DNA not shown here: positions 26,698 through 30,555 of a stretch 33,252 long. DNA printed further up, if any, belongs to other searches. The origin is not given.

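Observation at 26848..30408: One 1186-aa chain fuses methyltransferase + GT2 + GT-B + heptad tail next to Wzm/Wzt: candidate single-polypeptide polymerase/chain-terminator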

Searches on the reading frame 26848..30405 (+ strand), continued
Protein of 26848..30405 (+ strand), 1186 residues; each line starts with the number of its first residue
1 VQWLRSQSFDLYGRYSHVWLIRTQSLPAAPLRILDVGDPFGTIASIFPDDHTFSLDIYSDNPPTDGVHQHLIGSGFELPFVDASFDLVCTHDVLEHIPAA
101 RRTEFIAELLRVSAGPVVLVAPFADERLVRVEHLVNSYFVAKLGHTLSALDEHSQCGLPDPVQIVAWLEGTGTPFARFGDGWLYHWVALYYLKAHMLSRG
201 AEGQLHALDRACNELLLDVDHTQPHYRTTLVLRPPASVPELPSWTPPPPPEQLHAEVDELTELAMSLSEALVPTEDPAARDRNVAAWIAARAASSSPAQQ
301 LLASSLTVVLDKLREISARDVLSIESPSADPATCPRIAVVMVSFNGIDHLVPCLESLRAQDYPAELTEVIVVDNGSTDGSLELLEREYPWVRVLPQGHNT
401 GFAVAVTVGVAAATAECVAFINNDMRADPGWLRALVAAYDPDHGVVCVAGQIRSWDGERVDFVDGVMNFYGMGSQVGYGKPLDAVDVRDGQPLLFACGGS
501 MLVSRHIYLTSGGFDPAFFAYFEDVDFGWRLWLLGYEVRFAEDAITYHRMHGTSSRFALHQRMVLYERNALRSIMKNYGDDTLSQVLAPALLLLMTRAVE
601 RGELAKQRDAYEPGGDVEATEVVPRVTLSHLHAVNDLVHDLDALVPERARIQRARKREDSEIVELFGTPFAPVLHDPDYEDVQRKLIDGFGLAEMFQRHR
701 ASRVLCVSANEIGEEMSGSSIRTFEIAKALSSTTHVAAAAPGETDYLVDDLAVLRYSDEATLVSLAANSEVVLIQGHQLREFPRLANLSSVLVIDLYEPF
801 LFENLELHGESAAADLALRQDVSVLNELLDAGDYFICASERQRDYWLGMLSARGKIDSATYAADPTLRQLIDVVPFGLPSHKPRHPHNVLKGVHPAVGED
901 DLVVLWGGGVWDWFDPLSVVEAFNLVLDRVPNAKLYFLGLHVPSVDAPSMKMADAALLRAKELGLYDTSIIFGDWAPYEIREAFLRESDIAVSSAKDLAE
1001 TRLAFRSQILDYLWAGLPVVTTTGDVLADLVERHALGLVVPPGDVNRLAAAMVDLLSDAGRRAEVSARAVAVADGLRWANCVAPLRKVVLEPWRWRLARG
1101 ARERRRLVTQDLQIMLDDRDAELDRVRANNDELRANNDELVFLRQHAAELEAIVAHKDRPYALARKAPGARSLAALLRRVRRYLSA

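Call 31: find_related_loci(query=A1, collection=genome_contigs, flank=10000)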
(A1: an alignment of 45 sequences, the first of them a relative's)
Query A1 (1186 aa) in genome_contigs; peptide patterns used: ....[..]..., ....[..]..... (x = any residue, [..] = any of these).
600 stretches matched a pattern (row limit reached: there are more); 583 encode a relative of the query (tblastn E <= 1e-3); the best 80 are kept; 80 distinct loci.
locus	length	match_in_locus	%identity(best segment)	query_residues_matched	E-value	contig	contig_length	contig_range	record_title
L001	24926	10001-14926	51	30-1183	0e+0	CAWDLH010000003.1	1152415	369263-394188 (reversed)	MAG: uncultured Actinomycetota bacterium isolate MFD04944.bin.1.265 genome assembly, contig: contig_18200, whole genome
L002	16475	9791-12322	44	335-1182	0e+0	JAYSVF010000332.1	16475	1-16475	MAG: Acidimicrobiia bacterium isolate GFS_12750 GFS_12750_331, whole genome shotgun sequence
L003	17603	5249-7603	46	324-1098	0e+0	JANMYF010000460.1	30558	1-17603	MAG: Acidimicrobiia bacterium isolate OTE_8_metabat_427 OTE_8_k141_3060069, whole genome shotgun sequence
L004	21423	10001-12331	45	331-1095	0e+0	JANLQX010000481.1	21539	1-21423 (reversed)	MAG: Actinomycetes bacterium isolate OTE_38_metabat_118 OTE_38_k141_4074669, whole genome shotgun sequence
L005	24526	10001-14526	42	9-1092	0e+0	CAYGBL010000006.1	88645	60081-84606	MAG TPA_asm: uncultured Actinomycetota bacterium isolate ERP108616_co2_267 genome assembly, contig: NODE_174_length_8864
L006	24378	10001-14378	43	9-1092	0e+0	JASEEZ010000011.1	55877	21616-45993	MAG: Actinomycetota bacterium isolate Yes46-11 NODE_11_length_55877_cov_14.214593, whole genome shotgun sequence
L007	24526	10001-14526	41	9-1092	0e+0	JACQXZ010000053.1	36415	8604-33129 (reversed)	MAG: Actinomycetota bacterium isolate NC_groundwater_1528_Pr4_S-0.65um_37_9 SR1-18-Sp65_coassembly_scaffold_255679, whol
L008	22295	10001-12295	44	332-1092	0e+0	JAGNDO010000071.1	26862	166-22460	MAG: Caldilineaceae bacterium isolate Gw_Eff_bin_337 Gw_Eff_3437_length_26862_cov_139.677277, whole genome shotgun seque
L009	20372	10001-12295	43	332-1092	0e+0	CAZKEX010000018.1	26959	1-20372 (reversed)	MAG TPA_asm: uncultured Caldilineaceae bacterium isolate binchicken_co157_829 genome assembly, contig: NODE_3793_length_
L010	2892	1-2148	45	401-1104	0e+0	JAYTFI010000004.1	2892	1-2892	MAG: Acidimicrobiales bacterium isolate GFS_2147 GFS_2147_3, whole genome shotgun sequence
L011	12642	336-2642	38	329-1092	2e-177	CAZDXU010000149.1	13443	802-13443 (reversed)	MAG TPA_asm: uncultured Actinomycetota bacterium isolate SRP067234_co1_154 genome assembly, contig: k99_978963, whole ge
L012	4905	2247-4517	41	335-1092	0e+0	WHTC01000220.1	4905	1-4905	MAG: Nitriliruptorales bacterium isolate Dino_bin24 k141_35234_length_4905_cov_682.5560, whole genome shotgun sequence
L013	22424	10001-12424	39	335-1132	1e-174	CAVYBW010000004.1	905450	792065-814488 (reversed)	MAG: uncultured Chloroflexia bacterium isolate MFD03066.bin.1.57 genome assembly, contig: contig_62293, whole genome sho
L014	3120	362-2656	37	335-1092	0e+0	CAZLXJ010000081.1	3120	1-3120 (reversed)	MAG TPA_asm: uncultured Actinomycetota bacterium isolate SRP067234_co1_317 genome assembly, contig: k99_700042, whole ge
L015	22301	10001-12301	37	333-1092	3e-172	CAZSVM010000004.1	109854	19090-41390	MAG TPA_asm: uncultured Actinomycetota bacterium isolate SRP323688_co1_44 genome assembly, contig: NODE_356_length_10985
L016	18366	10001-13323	41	9-1094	4e-172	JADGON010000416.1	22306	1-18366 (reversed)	MAG: Acidimicrobiia bacterium isolate Chersky_806 k127_16057302, whole genome shotgun sequence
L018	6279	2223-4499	40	335-1094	6e-173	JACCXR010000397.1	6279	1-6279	MAG: Euzebyaceae bacterium isolate MGR_bin183 SD2897-2912_k127_4851872, whole genome shotgun sequence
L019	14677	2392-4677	40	333-1094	2e-170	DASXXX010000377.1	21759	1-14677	MAG TPA_asm: Acidimicrobiia bacterium isolate SMAG_U4809 k141_2917570, whole genome shotgun sequence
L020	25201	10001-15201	39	334-1094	3e-168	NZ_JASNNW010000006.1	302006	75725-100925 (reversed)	Blastococcus capsensis strain BMG 804 Scaffold4_1, whole genome shotgun sequence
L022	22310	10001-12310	36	330-1092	4e-166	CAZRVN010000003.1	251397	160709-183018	MAG TPA_asm: uncultured Actinomycetota bacterium isolate binchicken_co196_218 genome assembly, contig: NODE_5_length_251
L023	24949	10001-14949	36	337-1097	5e-165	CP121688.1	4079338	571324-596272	Clostridiaceae bacterium 35-E11 chromosome, complete genome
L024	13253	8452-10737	40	335-1094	6e-163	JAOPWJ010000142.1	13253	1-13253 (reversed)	MAG: Blastococcus sp. isolate RYN_171 scaffold_1202531, whole genome shotgun sequence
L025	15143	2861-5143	40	335-1094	1e-162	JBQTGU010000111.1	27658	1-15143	MAG: Actinomycetota bacterium isolate SAR216 c_000000207259, whole genome shotgun sequence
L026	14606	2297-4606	36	330-1092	1e-166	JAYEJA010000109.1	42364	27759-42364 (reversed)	MAG: Actinomycetota bacterium isolate MAG176 MAG176_109, whole genome shotgun sequence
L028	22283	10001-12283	38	337-1094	7e-158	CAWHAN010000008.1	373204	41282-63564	MAG: uncultured Acidimicrobiia bacterium isolate MFD04212.bin.2.46 genome assembly, contig: contig_3597, whole genome sh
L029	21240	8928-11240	39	319-1094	7e-158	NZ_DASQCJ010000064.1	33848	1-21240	MAG: Cellulomonas sp. isolate SMAG_U11696 k141_1220144, whole genome shotgun sequence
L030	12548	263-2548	39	337-1094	2e-157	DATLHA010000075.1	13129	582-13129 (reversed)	MAG TPA_asm: Acidimicrobiales bacterium isolate SMAG_U13628 k141_204037, whole genome shotgun sequence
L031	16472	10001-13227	51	330-1094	1e-157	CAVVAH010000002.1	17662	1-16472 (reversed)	MAG: uncultured Actinomycetota bacterium isolate MFD04212.bin.1.292 genome assembly, contig: contig_25620, whole genome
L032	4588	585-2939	38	315-1094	1e-161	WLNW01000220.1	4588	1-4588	MAG: Actinomycetota bacterium isolate UFOp-RH-23may17-311 RH-23may17-311-c220, whole genome shotgun sequence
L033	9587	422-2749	40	343-1094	1e-156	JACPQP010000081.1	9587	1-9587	MAG: Chloroflexi bacterium isolate NC_groundwater_656_Ag_B-0.1um_68_36 B_1_S1_Biohub_coassembly_k141_722287, whole genom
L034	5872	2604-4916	41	328-1094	8e-158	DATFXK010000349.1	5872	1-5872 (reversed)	MAG TPA_asm: Acidimicrobiia bacterium isolate SMAG_U9515 k141_806677, whole genome shotgun sequence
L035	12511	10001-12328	39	328-1094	2e-155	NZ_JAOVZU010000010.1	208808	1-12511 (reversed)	Actinotalea sp. M2MS4P-6 Scaffold10, whole genome shotgun sequence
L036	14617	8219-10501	40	337-1094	2e-154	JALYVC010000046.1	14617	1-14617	MAG: Actinomycetota bacterium isolate LAG bin33 SD1463-65_k127_817850, whole genome shotgun sequence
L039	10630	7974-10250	37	337-1094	6e-153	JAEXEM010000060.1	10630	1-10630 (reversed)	MAG: Actinomycetes bacterium isolate OH_HBB_202 k127_1441753, whole genome shotgun sequence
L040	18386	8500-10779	38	336-1094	7e-152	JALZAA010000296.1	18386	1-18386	MAG: Actinomycetota bacterium isolate KAP bin79 SD1490-92_k127_1398769, whole genome shotgun sequence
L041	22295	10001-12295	37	337-1092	7e-152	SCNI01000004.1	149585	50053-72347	Microbacteriaceae bacterium 3FA27C10 NODE_4_length_149585_cov_22.177338, whole genome shotgun sequence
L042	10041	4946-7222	38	337-1094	4e-152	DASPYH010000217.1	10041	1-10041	MAG TPA_asm: Mycobacteriales bacterium isolate SMAG_U11588 k141_524659, whole genome shotgun sequence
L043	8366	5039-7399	38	311-1094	6e-152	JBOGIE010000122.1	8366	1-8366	MAG: Acidimicrobiales bacterium isolate SD8030_maxbin2.bin.3_sub NODE_2444_length_8366_cov_10.210220, whole genome shotg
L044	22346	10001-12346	36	308-1094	1e-151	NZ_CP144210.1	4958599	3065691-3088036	Pengzhenrongella phosphoraccumulans strain M0-14 chromosome, complete genome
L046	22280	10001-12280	38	337-1094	5e-151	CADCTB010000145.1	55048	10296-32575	MAG: uncultured Acidimicrobiales bacterium isolate AVDCRST_MAG10 genome assembly, contig: NODE37, whole genome shotgun s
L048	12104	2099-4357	42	345-1092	2e-169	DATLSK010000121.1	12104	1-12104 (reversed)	MAG TPA_asm: Chloroflexota bacterium isolate SMAG_U13928 k141_784568, whole genome shotgun sequence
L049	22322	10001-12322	36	319-1094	4e-150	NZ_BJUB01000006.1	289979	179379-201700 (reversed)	Cellulomonas xylanilytica strain NBRC 101102 sequence06, whole genome shotgun sequence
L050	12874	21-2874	38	335-1092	8e-150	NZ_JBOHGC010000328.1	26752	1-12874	MAG: Actinokineospora sp. isolate M3-S_maxbin2.bin.70 k127_2630255, whole genome shotgun sequence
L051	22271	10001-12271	38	337-1092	4e-150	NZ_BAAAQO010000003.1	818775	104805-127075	Pseudolysinimonas kribbensis strain JCM 16015 sequence3, whole genome shotgun sequence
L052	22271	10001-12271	38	337-1092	2e-149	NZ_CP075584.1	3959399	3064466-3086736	Cryobacterium breve strain ERMR7:08 chromosome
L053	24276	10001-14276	38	330-1092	1e-148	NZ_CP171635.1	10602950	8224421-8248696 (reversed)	Lentzea sp. JNUCC 0626 strain JNUCC chromosome, complete genome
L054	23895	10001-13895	37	330-1092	4e-148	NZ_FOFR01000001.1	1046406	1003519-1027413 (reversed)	Lentzea xinjiangensis strain CGMCC 4.3525, whole genome shotgun sequence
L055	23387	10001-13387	37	329-1092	3e-148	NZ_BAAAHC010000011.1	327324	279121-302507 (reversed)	Saccharopolyspora thermophila strain JCM 10664 sequence11, whole genome shotgun sequence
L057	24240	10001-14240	38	330-1092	4e-148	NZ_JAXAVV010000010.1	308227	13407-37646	Lentzea kristufekii strain BCCO 10_0798 BCCO_798_asembly_contig_10, whole genome shotgun sequence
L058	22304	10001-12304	36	324-1092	2e-148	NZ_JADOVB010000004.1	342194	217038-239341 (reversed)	Salinibacterium sp. CAN_S4 Ga0418709_04, whole genome shotgun sequence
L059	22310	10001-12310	36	331-1092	1e-147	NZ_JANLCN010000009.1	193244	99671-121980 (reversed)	Herbiconiux moechotypicola strain KCTC 19653 Scaffold9, whole genome shotgun sequence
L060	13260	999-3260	37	343-1094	1e-147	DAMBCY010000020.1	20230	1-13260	MAG TPA_asm: Cellulomonas sp. isolate CTOTU48771 NODE_143_length_20230_cov_4.229789, whole genome shotgun sequence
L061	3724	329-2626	39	331-1094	7e-154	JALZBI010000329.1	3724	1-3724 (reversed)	MAG: Actinomycetota bacterium isolate KAP bin113 SD1492_NODE_14269_length_3724_cov_1.390881, whole genome shotgun sequen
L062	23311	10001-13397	37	318-1092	3e-147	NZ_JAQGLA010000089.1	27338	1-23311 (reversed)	Saccharopolyspora oryzae strain WRP15-2 NODE_89_length_27338_cov_6.971078, whole genome shotgun sequence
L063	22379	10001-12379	39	314-1094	3e-147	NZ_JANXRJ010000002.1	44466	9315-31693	MAG: Lapillicoccus sp. isolate 336R_metabat_158_sub 336R_k141_1181709, whole genome shotgun sequence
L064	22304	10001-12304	38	328-1094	6e-147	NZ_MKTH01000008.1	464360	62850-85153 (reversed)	MAG: Cellulomonas sp. 73-92 SCNpilot_cont_500_bf_scaffold_212, whole genome shotgun sequence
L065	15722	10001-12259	37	343-1094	8e-147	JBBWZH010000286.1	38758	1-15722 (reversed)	MAG: Mycobacteriales bacterium isolate Holy_96 scaffold_9119951, whole genome shotgun sequence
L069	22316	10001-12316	36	331-1092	5e-146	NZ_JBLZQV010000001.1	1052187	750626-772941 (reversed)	Herbiconiux sp. YIM B11900 Scaffold1, whole genome shotgun sequence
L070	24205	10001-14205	37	330-1092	7e-146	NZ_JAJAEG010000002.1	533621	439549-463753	Lentzea alba strain HBU208010 Scaffold2, whole genome shotgun sequence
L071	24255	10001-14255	37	330-1092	6e-146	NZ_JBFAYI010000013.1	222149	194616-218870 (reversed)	Lentzea sp. NPDC051838 NPDC051838_77_A2.ctg-0013, whole genome shotgun sequence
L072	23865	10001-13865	37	330-1092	8e-146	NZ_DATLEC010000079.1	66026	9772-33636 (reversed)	MAG: Lentzea sp. isolate SMAG_U14366 k141_8309375, whole genome shotgun sequence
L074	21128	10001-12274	36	337-1092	1e-145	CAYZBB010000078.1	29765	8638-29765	MAG TPA_asm: uncultured Actinomycetes bacterium isolate SRP342105_co1_274 genome assembly, contig: NODE_2025_length_2976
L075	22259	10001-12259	37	343-1094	2e-145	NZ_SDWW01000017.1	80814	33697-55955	Pengzhenrongella frigida strain HLT2-17 NODE_17_length_80814_cov_125.975377, whole genome shotgun sequence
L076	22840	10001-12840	37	331-1092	3e-145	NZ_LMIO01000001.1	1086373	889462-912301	Leifsonia sp. Root227 contig_1, whole genome shotgun sequence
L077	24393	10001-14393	37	330-1092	3e-145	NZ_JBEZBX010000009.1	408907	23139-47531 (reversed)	Lentzea sp. NPDC042327 NPDC042327_86_C10.ctg-0009, whole genome shotgun sequence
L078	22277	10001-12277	38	337-1094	1e-144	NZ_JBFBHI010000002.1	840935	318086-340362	Cellulomonas sp. NPDC089187 NPDC089187_175_B7.ctg-0002, whole genome shotgun sequence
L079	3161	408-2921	36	316-1092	1e-152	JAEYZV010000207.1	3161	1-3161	MAG: Acidobacteria bacterium isolate OH_CBrB_117 k127_372923, whole genome shotgun sequence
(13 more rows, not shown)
